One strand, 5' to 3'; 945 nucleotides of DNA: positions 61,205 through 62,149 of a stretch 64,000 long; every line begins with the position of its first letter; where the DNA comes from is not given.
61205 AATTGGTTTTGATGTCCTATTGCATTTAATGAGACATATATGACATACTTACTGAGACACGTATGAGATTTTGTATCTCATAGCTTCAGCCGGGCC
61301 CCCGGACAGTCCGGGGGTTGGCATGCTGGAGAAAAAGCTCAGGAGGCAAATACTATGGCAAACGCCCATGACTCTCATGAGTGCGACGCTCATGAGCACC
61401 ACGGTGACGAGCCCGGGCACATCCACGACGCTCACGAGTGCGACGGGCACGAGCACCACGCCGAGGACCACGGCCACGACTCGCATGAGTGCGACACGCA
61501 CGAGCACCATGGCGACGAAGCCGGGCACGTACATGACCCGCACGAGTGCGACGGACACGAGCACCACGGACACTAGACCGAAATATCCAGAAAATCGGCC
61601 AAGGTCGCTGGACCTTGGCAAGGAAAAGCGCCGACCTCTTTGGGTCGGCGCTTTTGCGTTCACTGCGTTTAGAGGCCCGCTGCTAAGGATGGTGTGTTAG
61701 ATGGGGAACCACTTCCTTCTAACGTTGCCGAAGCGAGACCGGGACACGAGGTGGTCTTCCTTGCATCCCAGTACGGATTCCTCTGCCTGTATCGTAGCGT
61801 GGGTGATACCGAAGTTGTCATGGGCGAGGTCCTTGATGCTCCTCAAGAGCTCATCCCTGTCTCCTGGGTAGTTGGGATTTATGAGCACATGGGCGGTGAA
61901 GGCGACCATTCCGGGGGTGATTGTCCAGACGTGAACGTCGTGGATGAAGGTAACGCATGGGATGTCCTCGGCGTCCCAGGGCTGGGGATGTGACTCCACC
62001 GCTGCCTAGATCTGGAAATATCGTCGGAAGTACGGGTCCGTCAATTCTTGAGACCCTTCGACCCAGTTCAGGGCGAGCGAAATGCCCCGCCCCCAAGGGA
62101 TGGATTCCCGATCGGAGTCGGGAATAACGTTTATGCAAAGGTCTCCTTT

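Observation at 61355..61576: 73-aa protein made of four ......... repeats next to the zinc transporter genes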

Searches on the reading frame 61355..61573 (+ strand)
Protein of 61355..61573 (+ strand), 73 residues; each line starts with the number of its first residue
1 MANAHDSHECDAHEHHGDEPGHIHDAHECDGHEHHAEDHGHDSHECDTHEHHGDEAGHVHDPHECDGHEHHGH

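Call 3: search_protein_families(library=pfam, proteins=[window:61355-61573:+], max_evalue=0.1)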
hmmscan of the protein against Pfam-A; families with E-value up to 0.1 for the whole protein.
window:61355-61573:+ (73 aa): 0 families

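Call 6: find_homologous_proteins(query=window:61355-61573:+, max_evalue=0.01)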
Query window:61355-61573:+ (73 aa): 36 proteins with E <= 0.01 among 49 candidates.
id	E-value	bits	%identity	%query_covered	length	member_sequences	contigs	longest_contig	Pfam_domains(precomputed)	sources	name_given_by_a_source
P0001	1.3e-22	98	78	100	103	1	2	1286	-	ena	-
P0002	9.2e-15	73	70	78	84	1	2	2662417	-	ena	-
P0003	1.4e-13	69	84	70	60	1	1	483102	-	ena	-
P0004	6.7e-11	60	100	10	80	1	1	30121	-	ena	-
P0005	2.5e-9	55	79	59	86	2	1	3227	-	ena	-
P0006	1.3e-8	53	79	38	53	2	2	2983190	-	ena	-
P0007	1.4e-8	53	91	45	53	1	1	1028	-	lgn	-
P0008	7.6e-8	51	74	53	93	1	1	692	-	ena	-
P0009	1.1e-7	50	77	48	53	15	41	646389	-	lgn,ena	-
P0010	1.4e-7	50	77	48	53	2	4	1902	-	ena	-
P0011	1.9e-7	49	92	34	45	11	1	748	-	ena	-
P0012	3.9e-7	48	74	48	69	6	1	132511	-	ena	-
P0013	4.7e-7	48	69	36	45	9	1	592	-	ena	-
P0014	6.1e-7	48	71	38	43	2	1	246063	-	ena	-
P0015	9.0e-7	47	79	26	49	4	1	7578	-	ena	-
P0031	7.4e-5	41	86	30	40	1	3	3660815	-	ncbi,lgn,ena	-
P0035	9.4e-4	38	80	34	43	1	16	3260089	-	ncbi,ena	-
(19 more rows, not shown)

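Call 9: find_encoding_contigs(protein=P0031, flank=8000, max_places=3)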
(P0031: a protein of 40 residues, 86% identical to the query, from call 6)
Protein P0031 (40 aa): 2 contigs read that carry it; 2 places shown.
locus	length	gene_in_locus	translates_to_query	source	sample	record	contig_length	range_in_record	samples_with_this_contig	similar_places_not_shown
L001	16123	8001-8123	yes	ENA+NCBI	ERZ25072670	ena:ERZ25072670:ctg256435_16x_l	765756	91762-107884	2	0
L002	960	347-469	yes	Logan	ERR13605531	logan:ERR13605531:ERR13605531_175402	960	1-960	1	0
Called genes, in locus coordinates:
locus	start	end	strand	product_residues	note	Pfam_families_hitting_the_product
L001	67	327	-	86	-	PF05598:DUF772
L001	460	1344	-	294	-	PF02872:5_nucleotid_C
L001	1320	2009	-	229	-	-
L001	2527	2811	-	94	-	-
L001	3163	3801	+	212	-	PF02203:TarH (faint)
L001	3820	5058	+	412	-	PF00512:HisKA (faint), PF00672:HAMP, PF02518:HATPase_c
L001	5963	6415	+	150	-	-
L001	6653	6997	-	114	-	-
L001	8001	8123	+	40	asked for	-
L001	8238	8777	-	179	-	PF01545:Cation_efflux, PF16916:ZT_dimer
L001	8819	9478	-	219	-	PF01545:Cation_efflux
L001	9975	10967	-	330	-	-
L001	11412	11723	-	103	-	PF22022:Phage_int_M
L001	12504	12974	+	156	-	PF13384:HTH_23, PF13518:HTH_28 (weak), PF13551:HTH_29, PF13565:HTH_32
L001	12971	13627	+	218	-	PF13358:DDE_3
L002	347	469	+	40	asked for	-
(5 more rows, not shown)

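Call 10: find_encoding_contigs(protein=P0035, flank=8000, max_places=3)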
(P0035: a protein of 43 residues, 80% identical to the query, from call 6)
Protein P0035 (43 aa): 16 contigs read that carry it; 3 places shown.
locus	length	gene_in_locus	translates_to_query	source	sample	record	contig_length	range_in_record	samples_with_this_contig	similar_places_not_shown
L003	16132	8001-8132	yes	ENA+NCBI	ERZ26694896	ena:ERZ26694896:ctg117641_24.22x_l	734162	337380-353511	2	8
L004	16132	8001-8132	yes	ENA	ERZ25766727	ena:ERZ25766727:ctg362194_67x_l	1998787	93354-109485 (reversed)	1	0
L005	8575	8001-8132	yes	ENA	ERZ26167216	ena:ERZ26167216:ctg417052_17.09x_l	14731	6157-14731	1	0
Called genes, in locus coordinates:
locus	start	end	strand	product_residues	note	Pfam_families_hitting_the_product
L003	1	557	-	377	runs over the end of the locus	PF07394:DUF1501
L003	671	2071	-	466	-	PF08811:DUF1800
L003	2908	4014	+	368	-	PF00296:Bac_luciferase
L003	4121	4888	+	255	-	PF12697:Abhydrolase_6, PF00561:Abhydrolase_1, PF12146:Hydrolase_4 (faint)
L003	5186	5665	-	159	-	PF00903:Glyoxalase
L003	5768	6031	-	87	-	PF05942:PaREP1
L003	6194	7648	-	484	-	PF11794:HpaB_N, PF03241:HpaB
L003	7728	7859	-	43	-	-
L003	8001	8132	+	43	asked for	-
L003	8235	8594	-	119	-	PF16916:ZT_dimer (weak)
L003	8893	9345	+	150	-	PF01475:FUR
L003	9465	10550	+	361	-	PF01297:ZnuA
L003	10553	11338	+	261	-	PF00005:ABC_tran, PF13304:AAA_21 (faint)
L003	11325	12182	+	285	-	PF00950:ABC-3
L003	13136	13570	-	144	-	PF04075:F420H2_quin_red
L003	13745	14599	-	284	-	PF14336:GLUCM-like_C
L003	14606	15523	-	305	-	PF07286:D-Glu_cyclase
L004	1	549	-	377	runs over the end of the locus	PF07394:DUF1501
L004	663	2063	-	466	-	PF08811:DUF1800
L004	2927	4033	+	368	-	PF00296:Bac_luciferase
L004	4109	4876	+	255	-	PF12697:Abhydrolase_6, PF00561:Abhydrolase_1, PF12146:Hydrolase_4 (faint)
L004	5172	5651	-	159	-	PF00903:Glyoxalase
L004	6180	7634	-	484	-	PF11794:HpaB_N, PF03241:HpaB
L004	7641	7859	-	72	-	-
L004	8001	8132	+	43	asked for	-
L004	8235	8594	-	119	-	PF16916:ZT_dimer (weak)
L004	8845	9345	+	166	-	PF01475:FUR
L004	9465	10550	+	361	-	PF01297:ZnuA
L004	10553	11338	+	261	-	PF00005:ABC_tran, PF13304:AAA_21 (faint)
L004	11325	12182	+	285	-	PF00950:ABC-3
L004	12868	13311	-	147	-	PF13340:DUF4096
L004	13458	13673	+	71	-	PF05930:Phage_AlpA, PF12728:HTH_17 (weak)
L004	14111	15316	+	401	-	PF13356:Arm-DNA-bind_3, PF22022:Phage_int_M, PF00589:Phage_integrase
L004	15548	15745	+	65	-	PF00296:Bac_luciferase (weak)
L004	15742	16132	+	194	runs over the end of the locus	-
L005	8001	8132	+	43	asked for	-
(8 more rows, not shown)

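Call 12: find_related_loci(query=A1, collection=genome_contigs, flank=6000)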
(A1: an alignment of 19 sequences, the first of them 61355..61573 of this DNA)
Query A1 (73 aa) in genome_contigs; peptide patterns used: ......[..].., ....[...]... (x = any residue, [..] = any of these).
372 stretches matched a pattern; 279 encode a relative of the query (tblastn E <= 1e-3); the best 80 are kept; 80 distinct loci.
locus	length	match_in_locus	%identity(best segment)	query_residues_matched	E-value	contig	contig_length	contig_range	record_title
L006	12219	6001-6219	93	1-73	1e-33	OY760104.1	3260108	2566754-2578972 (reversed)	MAG: Dehalococcoidia bacterium isolate 85321599-0a94-4039-bbde-d148f9b3e6b5 genome assembly, chromosome: 1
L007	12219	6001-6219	82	1-73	2e-29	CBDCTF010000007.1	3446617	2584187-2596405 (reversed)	MAG: Dehalococcoidia bacterium isolate ada03605-a97e-4eba-91b8-038d664804f6 genome assembly, contig: contig_6, whole gen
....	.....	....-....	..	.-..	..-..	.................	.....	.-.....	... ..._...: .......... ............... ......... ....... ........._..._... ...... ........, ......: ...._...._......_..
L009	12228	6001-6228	82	1-73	1e-28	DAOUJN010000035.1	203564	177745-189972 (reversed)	MAG TPA_asm: Dehalococcoidia bacterium isolate S34_266 k113_918183, whole genome shotgun sequence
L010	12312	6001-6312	82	2-73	2e-28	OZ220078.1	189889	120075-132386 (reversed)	MAG: Dehalococcoidia bacterium isolate 04bbb1fd-b304-46d8-a6aa-ea4a1f3e4c6b genome assembly, chromosome: 23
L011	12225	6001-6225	83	2-73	2e-28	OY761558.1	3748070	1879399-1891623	MAG: Dehalococcoidia bacterium isolate 6ae818db-717c-4d07-8374-be93c3d6d717 genome assembly, chromosome: 1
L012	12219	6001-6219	93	1-73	2e-28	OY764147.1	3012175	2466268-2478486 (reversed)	MAG: Dehalococcoidia bacterium isolate f074cb40-e989-4081-8985-b43b9a8eea1d genome assembly, chromosome: 1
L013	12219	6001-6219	99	1-73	4e-37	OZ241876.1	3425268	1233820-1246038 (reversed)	MAG: Dehalococcoidia bacterium isolate b1470796-69ac-4aa0-b6e4-18e19c42e4b2 genome assembly, chromosome: 1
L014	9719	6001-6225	82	2-73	3e-28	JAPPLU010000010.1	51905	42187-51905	MAG: Chloroflexota bacterium isolate RHO3_bin_2 NODE_1441_length_51905_cov_17.521871, whole genome shotgun sequence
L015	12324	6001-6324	79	1-73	3e-28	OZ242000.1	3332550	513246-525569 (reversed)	MAG: Acidimicrobiia bacterium isolate 2de4d7b0-df0b-474f-a321-03b588d4267d genome assembly, chromosome: 1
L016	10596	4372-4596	82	2-73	3e-28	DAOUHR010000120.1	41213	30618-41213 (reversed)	MAG TPA_asm: Dehalococcoidia bacterium isolate S16_99 k189_149242, whole genome shotgun sequence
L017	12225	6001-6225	82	2-73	3e-28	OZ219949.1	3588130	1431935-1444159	MAG: Dehalococcoidia bacterium isolate 99137651-b1e7-4859-9a90-ab3a7f48d20f genome assembly, chromosome: 5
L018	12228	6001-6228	78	1-73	3e-28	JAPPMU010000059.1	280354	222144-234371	MAG: Chloroflexota bacterium isolate RHO3_bin_54 NODE_48_length_280354_cov_15.132776, whole genome shotgun sequence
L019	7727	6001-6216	84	5-73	1e-27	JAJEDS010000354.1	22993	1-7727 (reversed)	MAG: Dehalococcoidia bacterium isolate p16x33bins.38 k141_1325337, whole genome shotgun sequence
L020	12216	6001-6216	79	2-73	1e-27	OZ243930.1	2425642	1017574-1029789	MAG: Candidatus Spongiisociaceae bacterium isolate 902be31f-b635-4e8d-b77a-d7c110926071 genome assembly, chromosome: 1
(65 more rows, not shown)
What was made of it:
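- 61355..61576 (+): Gene for the 73-aa HECD-repeat microprotein (stop codon included). Relatives in 279 genomes (call 12).
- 279 genomes (call 12).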

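Call 22: find_encoding_contigs(protein=P0009, flank=6000, max_places=4)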
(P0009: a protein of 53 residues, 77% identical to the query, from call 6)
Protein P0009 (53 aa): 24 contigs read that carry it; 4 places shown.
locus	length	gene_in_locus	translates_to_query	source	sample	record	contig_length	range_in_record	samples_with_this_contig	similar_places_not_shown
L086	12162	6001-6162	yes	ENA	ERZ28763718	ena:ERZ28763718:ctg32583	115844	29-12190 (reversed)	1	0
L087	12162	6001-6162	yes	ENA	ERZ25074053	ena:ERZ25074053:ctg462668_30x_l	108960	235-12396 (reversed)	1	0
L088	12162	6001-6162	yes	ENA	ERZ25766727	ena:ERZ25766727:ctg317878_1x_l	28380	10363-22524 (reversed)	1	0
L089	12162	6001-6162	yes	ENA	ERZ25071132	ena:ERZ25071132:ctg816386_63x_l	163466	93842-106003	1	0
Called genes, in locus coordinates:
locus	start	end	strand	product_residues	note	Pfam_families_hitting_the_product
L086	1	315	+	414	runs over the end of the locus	PF00909:Ammonium_transp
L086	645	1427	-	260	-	-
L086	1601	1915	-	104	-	-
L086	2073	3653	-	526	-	PF00881:Nitroreductase (weak)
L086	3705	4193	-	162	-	PF03745:DUF309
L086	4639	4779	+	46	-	-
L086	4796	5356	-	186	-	PF00239:Resolvase, PF13936:HTH_38 (faint)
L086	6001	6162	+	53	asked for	-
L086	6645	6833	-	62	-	-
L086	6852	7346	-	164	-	-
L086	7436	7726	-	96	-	-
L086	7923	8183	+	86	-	-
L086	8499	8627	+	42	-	-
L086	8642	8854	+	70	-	PF07992:Pyr_redox_2 (weak)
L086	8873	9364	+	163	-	PF00070:Pyr_redox, PF07992:Pyr_redox_2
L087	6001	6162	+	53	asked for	-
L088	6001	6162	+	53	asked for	-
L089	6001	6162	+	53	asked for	-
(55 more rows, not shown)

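Call 23: find_encoding_contigs(protein=P0006, flank=6000, max_places=2)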
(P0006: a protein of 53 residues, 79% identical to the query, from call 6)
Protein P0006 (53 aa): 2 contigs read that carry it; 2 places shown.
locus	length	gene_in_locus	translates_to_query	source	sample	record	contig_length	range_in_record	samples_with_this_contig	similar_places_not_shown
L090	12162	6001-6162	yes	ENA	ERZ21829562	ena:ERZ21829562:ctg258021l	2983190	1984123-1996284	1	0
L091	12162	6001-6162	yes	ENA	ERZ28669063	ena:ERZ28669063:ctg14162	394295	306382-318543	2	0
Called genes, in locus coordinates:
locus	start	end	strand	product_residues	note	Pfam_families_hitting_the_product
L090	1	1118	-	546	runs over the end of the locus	-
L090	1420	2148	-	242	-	-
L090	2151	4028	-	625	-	-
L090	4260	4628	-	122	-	-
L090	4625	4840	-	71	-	-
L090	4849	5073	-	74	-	-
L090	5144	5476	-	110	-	-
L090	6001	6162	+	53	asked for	-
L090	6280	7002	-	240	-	-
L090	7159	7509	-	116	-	-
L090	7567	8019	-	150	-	PF02026:RyR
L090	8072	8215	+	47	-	-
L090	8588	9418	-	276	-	PF18928:DUF5677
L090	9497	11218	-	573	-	-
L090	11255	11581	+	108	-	-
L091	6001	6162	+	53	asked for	-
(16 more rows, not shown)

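Call 26: search_protein_families(library=ncbifam, proteins=[window:61355-61573:+], max_evalue=0.1)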
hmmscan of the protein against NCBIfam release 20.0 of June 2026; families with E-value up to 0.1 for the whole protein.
window:61355-61573:+ (73 aa): 0 families

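Call 27: search_solved_structures(query=window:61355-61573:+, max_evalue=10)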
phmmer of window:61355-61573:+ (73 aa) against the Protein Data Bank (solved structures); distinct sequences matched with E-value up to 10: 2.
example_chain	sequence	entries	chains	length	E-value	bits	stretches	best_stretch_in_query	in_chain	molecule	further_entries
2gtl_M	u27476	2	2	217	3.3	11.7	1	6-52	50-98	Hemoglobin linker chain L1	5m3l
4v93_C0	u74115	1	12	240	5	11.1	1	6-52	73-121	HEMOGLOBIN LINKER CHAIN L1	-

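Call 33: search_protein_representatives(alignment_id=A1)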
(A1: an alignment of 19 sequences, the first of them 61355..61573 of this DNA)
Query: 19 sequences, 51 profile positions. Proteins with E-value up to 0.001 (for the whole library): 33; up to 1e-10: 14; up to 1e-30: 0. The best 33 are listed.
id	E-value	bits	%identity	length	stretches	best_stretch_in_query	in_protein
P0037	4.8e-21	90.3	-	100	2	7-42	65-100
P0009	6.9e-17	76.9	-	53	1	1-49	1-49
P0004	2.0e-14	69.0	-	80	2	10-46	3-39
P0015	3.9e-14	68.1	-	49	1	8-48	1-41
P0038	1.4e-13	66.3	-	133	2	10-43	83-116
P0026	2.2e-13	65.7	-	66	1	11-49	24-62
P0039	3.2e-13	65.2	-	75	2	9-42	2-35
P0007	4.0e-13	64.9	-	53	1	2-43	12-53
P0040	5.1e-13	64.5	-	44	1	6-47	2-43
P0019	7.4e-13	64.0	-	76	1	4-43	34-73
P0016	1.6e-12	63.0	-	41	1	5-43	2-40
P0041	1.4e-11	59.9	-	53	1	1-49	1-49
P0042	1.6e-11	59.7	-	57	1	3-49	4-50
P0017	6.8e-11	57.8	-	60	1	7-38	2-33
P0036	2.0e-10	56.3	-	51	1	1-49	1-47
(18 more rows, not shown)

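Call 34: predict_structure(alignment_id=A1)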
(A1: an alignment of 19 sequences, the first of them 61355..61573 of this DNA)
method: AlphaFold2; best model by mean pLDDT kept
length: 73 residues; sequences in the alignment: 19
mean_pLDDT: 52.6   pTM: 0.14
mean pLDDT of the five models: 52.6, 52.0, 50.5, 50.4, 47.9
residues with pLDDT >= 90: 0; 70-90: 0; 50-70: 52; < 50: 21
segments of 3 or more residues with pLDDT < 50: 1-6
pLDDT, mean of each block of 10 residues (from residue 1): 49 57 54 52 51 56 53 42
secondary structure: DSSP gave nothing for this model
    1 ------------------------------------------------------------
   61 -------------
elements in order:
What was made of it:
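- AlphaFold2 gives pLDDT 52.6 and no secondary structure (call 34).
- Tried and rejected: AlphaFold2 with a 19-sequence alignment gave a disordered model (pLDDT 52.6, call 34).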

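Call 47: list_cluster_members(proteins=[window:61355-61573:+, P0031, P0035, P0009])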
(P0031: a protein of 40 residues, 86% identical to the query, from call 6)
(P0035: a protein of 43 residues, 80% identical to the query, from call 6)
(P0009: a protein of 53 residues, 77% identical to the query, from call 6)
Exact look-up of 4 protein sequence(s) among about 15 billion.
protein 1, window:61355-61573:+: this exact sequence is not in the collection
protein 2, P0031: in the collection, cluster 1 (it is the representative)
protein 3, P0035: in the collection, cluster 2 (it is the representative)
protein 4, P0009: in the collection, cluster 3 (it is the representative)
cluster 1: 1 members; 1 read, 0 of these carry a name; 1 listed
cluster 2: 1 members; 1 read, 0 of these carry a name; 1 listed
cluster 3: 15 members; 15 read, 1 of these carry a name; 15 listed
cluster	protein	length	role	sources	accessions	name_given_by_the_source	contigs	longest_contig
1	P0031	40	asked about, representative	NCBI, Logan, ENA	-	-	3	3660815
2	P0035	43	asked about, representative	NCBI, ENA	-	-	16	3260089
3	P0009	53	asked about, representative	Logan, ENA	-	-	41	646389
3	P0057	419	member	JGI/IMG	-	hypothetical protein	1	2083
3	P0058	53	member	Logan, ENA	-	-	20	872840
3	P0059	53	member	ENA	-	-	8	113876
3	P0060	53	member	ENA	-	-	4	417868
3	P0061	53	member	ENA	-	-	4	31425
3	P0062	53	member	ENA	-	-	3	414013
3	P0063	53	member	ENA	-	-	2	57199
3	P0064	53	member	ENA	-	-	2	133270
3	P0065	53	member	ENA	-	-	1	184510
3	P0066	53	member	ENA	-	-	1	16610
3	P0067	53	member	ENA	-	-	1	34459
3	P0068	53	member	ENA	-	-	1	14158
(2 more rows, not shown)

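Call 59: find_related_loci(query=A1, collection=viral_contigs, flank=5000)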
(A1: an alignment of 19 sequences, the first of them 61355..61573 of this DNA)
Query A1 (73 aa) in viral_contigs; peptide patterns used: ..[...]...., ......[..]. (x = any residue, [..] = any of these).
19 stretches matched a pattern, but none encodes a relative of the query by tblastn (E <= 1e-3).
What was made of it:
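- Tried and rejected: The viral contig scan found no relative (call 59).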

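Call 65: find_related_loci(query=A1, collection=metagenome_contigs, flank=3000)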
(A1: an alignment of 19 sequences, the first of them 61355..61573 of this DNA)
Query A1 (73 aa) in metagenome_contigs; peptide patterns used: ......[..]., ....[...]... (x = any residue, [..] = any of these).
493 stretches matched a pattern; 26 encode a relative of the query (tblastn E <= 1e-3); 26 distinct loci.
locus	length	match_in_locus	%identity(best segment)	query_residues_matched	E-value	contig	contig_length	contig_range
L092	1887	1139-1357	96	1-73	3e-36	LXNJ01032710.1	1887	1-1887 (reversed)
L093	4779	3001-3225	82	2-73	4e-29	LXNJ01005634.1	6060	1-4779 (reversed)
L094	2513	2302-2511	77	1-72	4e-26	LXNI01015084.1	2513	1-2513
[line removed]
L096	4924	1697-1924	82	1-73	1e-24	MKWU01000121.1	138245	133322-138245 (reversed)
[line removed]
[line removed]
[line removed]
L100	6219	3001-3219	82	1-73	2e-21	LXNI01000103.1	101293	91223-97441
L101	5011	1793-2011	81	1-73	2e-20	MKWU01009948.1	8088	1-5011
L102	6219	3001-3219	81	1-73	2e-20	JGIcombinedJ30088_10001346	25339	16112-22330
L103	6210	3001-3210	75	1-72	5e-17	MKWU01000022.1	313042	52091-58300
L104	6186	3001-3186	72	10-73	1e-16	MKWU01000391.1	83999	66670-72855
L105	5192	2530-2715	72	10-73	1e-16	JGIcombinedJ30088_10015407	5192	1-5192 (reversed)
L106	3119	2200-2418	73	1-72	3e-16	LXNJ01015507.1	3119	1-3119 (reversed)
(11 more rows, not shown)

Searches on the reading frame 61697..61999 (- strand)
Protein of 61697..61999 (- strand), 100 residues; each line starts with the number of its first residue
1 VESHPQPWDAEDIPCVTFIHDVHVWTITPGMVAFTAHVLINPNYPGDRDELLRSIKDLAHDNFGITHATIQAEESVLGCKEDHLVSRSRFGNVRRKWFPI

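Call 3: search_protein_families(library=pfam, proteins=[window:61697-61999:-], max_evalue=0.1)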
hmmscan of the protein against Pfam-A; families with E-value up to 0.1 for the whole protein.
window:61697-61999:- (100 aa): 1 family
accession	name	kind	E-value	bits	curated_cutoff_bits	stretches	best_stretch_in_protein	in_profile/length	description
PF16916.11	ZT_dimer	-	8.9e-10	38.9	26.7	1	10-74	13-77/78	Dimerisation domain of Zinc Transporter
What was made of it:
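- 61697..61999 (-): 3' remnant of the partner CDF (ZitB-like) exporter: only the ZT_dimer C-terminal domain. Deletion junction at about 61970. Pfam ZT_dimer 8.9e-10 (call 3).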
